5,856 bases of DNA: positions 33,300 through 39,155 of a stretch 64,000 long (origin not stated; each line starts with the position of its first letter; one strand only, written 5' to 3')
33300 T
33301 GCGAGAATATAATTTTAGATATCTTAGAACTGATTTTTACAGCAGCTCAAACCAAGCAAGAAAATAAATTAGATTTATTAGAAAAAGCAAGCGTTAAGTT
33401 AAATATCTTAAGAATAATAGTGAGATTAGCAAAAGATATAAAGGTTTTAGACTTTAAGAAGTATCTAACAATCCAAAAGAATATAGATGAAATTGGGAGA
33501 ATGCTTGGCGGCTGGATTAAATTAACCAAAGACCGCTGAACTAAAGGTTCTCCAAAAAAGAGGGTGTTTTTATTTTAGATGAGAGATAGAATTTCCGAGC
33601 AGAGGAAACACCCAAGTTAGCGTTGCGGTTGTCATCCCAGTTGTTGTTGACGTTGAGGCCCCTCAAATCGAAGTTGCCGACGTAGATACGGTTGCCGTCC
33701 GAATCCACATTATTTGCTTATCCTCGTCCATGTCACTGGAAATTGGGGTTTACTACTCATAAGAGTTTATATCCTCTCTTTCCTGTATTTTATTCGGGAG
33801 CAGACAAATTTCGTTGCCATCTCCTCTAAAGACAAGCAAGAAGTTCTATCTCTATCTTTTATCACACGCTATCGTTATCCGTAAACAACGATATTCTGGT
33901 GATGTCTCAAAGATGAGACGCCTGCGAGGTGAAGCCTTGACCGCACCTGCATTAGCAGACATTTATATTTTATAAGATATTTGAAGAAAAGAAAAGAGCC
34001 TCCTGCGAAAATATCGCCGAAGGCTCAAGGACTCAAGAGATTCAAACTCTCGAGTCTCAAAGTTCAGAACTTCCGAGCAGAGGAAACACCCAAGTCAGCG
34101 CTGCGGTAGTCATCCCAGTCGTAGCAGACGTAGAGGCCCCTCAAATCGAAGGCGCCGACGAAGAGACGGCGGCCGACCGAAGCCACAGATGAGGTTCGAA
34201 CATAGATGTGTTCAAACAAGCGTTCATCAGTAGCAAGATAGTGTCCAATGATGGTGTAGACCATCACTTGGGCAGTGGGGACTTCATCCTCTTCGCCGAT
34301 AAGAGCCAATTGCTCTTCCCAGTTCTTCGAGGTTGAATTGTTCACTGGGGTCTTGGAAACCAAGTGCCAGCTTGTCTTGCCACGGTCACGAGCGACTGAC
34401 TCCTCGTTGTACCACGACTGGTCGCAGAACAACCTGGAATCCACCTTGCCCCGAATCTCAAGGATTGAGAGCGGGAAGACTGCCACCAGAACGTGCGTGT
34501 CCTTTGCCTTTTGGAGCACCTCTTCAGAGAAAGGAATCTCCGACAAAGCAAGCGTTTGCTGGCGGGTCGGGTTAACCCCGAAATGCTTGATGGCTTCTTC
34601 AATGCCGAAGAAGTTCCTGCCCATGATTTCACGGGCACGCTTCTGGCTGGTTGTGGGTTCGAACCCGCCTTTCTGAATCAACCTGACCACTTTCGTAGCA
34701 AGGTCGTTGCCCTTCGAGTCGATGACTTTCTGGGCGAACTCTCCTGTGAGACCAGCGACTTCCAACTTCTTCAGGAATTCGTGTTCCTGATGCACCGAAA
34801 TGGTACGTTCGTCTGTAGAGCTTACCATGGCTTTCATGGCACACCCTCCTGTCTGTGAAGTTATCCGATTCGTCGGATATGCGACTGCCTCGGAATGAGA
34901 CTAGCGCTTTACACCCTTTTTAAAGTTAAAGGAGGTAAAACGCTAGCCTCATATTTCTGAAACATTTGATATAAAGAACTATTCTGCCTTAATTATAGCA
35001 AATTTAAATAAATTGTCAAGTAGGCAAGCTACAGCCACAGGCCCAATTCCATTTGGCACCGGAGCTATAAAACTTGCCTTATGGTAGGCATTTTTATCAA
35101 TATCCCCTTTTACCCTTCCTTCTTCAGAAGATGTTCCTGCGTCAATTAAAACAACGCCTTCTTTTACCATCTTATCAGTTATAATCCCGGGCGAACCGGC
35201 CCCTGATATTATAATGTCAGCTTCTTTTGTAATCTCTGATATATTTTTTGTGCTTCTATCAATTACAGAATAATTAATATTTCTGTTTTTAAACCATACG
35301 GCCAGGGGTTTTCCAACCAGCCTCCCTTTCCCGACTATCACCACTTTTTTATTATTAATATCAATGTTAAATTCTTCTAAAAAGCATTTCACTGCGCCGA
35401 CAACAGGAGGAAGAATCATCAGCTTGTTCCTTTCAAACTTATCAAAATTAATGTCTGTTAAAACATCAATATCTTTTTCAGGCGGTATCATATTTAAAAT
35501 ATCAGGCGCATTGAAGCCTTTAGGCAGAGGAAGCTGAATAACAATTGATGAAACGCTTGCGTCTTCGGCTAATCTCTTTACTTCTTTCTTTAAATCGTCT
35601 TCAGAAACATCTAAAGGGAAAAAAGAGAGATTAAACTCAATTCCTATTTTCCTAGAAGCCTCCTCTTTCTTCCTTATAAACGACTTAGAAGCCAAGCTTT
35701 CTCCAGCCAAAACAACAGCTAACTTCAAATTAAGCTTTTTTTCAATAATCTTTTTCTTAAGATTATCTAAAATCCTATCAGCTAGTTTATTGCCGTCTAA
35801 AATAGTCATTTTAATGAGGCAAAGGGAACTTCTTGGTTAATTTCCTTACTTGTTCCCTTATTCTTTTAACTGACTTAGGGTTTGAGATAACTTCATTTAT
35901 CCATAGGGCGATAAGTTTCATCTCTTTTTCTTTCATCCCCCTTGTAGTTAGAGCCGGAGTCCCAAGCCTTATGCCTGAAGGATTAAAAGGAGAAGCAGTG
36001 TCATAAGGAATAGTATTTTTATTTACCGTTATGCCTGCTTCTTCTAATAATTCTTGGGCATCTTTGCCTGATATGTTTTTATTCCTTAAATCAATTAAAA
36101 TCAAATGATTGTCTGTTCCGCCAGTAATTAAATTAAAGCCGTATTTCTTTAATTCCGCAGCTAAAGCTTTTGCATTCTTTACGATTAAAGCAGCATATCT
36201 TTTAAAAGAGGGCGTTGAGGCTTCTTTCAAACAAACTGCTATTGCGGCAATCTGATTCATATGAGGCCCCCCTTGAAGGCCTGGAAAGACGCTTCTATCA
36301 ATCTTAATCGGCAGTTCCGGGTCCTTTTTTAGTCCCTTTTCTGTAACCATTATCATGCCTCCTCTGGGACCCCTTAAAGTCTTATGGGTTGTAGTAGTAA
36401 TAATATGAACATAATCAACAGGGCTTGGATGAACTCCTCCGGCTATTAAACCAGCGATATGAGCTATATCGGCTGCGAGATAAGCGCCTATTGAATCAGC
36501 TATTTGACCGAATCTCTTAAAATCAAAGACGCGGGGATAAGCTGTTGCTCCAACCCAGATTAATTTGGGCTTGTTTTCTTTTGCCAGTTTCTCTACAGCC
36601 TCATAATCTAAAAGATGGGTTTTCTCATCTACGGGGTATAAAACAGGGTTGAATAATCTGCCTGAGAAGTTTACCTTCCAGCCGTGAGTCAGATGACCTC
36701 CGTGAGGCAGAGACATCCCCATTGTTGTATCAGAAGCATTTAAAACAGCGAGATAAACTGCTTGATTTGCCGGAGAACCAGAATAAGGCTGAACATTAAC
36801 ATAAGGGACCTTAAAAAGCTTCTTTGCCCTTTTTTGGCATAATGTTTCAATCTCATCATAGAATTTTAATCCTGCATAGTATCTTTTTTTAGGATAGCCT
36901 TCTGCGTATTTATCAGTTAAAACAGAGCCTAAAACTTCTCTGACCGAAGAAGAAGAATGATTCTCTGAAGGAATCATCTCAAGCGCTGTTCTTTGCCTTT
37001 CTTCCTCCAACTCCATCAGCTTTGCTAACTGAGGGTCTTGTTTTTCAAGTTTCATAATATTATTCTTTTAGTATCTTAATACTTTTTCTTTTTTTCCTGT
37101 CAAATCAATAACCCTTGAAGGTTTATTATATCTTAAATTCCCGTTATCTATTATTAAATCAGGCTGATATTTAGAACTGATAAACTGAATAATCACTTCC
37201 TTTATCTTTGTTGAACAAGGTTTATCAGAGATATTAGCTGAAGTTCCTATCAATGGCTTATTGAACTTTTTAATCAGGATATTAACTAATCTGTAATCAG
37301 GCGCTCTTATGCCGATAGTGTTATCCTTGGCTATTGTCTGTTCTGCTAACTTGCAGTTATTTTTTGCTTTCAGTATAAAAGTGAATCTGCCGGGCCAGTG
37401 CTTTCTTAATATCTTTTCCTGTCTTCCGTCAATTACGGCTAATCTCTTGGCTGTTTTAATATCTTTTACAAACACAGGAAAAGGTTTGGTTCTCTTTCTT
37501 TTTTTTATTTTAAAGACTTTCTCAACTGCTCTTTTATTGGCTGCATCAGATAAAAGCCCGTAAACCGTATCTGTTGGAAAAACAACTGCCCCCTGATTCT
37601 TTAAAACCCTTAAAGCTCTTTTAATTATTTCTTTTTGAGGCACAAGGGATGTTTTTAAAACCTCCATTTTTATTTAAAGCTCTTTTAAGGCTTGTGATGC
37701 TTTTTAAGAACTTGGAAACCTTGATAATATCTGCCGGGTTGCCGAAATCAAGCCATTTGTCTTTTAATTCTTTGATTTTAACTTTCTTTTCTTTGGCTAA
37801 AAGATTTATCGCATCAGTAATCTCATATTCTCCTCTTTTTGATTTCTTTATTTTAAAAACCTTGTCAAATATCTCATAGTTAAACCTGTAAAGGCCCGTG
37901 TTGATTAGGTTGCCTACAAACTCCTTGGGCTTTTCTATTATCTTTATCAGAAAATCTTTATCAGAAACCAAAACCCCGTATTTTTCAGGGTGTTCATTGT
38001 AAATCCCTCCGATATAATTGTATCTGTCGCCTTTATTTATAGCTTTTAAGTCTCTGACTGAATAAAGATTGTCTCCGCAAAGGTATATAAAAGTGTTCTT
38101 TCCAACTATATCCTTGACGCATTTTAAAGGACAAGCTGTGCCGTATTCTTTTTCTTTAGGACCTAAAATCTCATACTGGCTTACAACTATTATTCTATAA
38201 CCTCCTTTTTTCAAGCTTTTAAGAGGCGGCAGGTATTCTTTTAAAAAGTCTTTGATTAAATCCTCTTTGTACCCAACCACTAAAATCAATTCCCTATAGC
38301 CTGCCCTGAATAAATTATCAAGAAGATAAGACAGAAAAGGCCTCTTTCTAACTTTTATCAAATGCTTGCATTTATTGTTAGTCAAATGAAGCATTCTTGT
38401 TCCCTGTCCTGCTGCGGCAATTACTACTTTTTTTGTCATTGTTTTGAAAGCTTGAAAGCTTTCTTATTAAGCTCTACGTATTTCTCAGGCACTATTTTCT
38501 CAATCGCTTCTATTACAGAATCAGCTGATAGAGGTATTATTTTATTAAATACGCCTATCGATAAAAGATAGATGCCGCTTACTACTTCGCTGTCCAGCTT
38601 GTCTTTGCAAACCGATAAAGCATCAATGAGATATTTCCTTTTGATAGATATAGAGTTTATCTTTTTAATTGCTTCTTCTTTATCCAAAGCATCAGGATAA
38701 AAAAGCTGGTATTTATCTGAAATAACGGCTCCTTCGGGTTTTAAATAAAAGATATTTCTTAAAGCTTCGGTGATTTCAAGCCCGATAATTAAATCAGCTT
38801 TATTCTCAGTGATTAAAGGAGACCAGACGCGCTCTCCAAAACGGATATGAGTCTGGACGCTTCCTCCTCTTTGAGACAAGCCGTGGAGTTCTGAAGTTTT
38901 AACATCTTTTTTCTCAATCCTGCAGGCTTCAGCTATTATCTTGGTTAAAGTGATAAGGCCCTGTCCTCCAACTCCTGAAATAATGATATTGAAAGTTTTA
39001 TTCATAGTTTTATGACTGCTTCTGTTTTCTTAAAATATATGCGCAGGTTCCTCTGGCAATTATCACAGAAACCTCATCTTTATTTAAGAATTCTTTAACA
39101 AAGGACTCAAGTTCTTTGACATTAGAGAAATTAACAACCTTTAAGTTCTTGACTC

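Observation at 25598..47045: Scattered G+C-rich autonomous cassettes with consensus promoters and strong SDs in an SD-poor, A+T-rich genome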

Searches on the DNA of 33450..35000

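Call 65: search_rna_families(source=window, start=33450, end=35000, threshold=evalue, max_evalue=1)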
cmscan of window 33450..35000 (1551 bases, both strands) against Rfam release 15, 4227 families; matches with E-value up to 1: 3.
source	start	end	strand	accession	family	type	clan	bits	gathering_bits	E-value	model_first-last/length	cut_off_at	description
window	34453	34471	-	RF01354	CRISPR-DR45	Gene; CRISPR;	-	23.6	37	0.31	1-24/24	no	CRISPR RNA direct repeat element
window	34893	34952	-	RF03601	MIR7993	Gene; miRNA;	-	22.7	100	0.35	1-138/138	no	MIR7993 microRNA precursor family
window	34882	34968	-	RF00906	MIR1120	Gene; miRNA;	-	22.3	86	0.19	1-87/87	no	MIR1120/MIR1122 microRNA precursor family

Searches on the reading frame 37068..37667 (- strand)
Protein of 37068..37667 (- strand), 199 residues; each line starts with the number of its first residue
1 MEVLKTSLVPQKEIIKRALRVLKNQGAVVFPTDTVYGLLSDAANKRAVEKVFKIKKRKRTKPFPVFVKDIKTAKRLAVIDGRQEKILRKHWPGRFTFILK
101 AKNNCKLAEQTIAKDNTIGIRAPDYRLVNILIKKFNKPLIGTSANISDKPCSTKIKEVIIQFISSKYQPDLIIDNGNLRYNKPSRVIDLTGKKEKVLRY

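Call 96: search_protein_families(library=pfam, proteins=[window:37068-37667:-], max_evalue=0.001)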
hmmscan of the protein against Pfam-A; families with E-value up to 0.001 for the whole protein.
window:37068-37667:- (199 aa): 1 family
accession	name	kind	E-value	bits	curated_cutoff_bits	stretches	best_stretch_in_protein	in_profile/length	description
PF01300.24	Sua5_yciO_yrdC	-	5.1e-48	163.3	25.1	1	21-198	2-176/178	Telomere recombination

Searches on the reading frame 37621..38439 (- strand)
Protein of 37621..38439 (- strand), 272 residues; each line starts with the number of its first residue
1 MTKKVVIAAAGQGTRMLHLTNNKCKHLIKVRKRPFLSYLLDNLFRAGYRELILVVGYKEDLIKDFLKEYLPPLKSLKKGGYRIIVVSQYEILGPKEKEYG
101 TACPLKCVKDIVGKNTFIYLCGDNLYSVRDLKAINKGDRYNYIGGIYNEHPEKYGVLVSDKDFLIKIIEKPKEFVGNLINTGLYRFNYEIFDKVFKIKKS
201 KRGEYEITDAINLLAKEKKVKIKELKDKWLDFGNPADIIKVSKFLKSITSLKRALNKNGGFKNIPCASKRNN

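Call 96: search_protein_families(library=pfam, proteins=[window:37621-38439:-], max_evalue=0.001)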
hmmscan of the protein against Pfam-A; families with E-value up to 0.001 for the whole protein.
window:37621-38439:- (272 aa): 2 families
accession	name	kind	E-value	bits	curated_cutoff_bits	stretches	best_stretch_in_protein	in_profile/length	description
PF00483.29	NTP_transferase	-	4.8e-33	115.2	21.2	1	4-246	1-243/245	Nucleotidyl transferase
PF12804.13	NTP_transf_3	-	2.6e-06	28.1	27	1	5-59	1-50/160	MobA-like NTP transferase domain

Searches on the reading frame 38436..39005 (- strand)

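Call 96: search_protein_families(library=pfam, proteins=[window:38436-39005:-], max_evalue=0.001)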
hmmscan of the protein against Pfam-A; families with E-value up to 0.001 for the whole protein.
window:38436-39005:- (189 aa): 1 family
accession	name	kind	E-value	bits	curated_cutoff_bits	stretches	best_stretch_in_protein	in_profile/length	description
PF01558.24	POR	-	8.8e-29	101.3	27.4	1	13-186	1-170/173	Pyruvate ferredoxin/flavodoxin oxidoreductase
